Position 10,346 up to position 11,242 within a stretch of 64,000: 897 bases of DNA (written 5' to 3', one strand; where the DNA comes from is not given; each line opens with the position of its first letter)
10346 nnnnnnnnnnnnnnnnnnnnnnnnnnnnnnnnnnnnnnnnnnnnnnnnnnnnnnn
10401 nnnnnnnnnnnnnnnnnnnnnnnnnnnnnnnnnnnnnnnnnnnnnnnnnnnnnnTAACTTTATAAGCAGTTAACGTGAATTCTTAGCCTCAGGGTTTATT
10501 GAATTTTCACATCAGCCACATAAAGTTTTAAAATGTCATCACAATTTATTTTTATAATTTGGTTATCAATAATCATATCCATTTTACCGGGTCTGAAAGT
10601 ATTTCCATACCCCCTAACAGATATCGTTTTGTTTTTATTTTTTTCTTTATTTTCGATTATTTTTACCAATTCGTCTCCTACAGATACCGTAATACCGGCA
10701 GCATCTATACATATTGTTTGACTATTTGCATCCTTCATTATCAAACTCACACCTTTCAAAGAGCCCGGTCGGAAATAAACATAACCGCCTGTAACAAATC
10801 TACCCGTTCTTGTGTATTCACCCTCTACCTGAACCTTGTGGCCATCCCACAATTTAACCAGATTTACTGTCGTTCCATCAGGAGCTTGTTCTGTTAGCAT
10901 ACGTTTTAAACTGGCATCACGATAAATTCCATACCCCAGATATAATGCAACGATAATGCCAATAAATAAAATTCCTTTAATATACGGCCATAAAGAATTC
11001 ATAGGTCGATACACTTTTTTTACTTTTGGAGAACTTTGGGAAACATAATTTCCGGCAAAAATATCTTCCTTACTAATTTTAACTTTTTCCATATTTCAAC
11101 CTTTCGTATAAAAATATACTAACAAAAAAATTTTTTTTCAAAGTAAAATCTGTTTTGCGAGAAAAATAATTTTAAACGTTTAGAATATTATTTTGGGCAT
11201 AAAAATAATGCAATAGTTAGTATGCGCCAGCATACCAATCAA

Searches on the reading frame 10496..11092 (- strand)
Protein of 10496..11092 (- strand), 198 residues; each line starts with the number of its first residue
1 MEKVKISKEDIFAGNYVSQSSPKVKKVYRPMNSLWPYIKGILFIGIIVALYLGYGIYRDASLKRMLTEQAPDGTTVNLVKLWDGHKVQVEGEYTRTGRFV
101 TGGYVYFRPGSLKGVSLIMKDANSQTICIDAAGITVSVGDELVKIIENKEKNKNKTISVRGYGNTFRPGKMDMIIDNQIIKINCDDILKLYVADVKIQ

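Call 8: search_protein_families(library=pfam, proteins=[window:10496-11092:-], max_evalue=0.01)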
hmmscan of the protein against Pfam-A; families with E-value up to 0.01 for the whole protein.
window:10496-11092:- (198 aa): 0 families

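Call 14: find_encoding_contigs(protein=window:10496-11092:-, flank=10000, max_places=10)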
Protein window:10496-11092:- (198 aa): 4 contigs read that carry it; 2 places shown.
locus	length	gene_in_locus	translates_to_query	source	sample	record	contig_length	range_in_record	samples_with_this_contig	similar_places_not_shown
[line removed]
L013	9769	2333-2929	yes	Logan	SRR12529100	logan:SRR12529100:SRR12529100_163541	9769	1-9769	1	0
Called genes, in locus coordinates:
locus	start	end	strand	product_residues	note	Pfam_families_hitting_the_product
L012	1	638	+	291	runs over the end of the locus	-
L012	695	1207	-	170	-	-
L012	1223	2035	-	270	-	-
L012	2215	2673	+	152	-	-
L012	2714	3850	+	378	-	-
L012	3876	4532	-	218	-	-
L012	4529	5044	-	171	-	PF13302:Acetyltransf_3 (weak), PF00583:Acetyltransf_1, PF13673:Acetyltransf_10 (weak), PF13508:Acetyltransf_7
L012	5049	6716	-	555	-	PF07661:MORN_2 (faint)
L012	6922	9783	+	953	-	PF03572:Peptidase_S41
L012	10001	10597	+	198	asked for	-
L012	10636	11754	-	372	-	PF13458:Peripla_BP_6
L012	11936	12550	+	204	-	-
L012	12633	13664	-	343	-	PF00294:PfkB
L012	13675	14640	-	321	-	PF01081:Aldolase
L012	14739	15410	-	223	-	-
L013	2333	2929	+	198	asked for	-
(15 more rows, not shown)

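Call 16: find_homologous_proteins(query=window:10496-11092:-, max_evalue=0.001)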
Query window:10496-11092:- (198 aa): 2 proteins with E <= 0.001 among 178 candidates.
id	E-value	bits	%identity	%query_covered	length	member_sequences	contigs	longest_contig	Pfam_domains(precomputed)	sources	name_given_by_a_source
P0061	5.0e-121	419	95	100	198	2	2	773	-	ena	-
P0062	7.2e-74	265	58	99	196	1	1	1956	-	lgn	-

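Call 18: find_encoding_contigs(protein=P0061, flank=10000, max_places=4)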
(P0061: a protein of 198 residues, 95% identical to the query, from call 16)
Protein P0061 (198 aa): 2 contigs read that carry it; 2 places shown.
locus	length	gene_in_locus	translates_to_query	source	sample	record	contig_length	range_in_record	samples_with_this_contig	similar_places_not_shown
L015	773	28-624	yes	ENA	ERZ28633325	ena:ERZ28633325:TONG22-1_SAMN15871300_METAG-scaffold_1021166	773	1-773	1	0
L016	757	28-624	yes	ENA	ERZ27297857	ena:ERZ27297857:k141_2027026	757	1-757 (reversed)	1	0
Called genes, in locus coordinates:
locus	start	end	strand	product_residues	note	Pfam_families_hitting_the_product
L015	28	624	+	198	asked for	-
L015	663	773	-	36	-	?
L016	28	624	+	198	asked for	-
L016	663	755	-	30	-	?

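Call 19: find_encoding_contigs(protein=P0062, flank=10000, max_places=4)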
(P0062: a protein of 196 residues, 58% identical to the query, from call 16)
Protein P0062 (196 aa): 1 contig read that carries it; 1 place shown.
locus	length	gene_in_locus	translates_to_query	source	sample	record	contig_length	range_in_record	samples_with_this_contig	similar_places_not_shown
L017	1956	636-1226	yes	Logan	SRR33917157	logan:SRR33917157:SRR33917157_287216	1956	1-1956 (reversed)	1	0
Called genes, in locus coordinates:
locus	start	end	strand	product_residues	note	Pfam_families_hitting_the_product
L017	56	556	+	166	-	-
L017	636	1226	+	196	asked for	-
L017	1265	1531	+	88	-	PF03083:MtN3_slv (weak), PF04193:PQ-loop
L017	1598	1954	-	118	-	?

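Call 40: search_protein_families(library=ncbifam, proteins=[window:10496-11092:-], max_evalue=0.01)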
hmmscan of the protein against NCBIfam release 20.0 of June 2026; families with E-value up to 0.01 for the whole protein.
window:10496-11092:- (198 aa): 0 families

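Call 56: search_protein_families(library=padloc, proteins=[window:10499-11092:-], max_evalue=0.01)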
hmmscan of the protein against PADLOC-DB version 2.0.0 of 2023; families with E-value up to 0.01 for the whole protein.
window:10499-11092:- (198 aa): 0 families
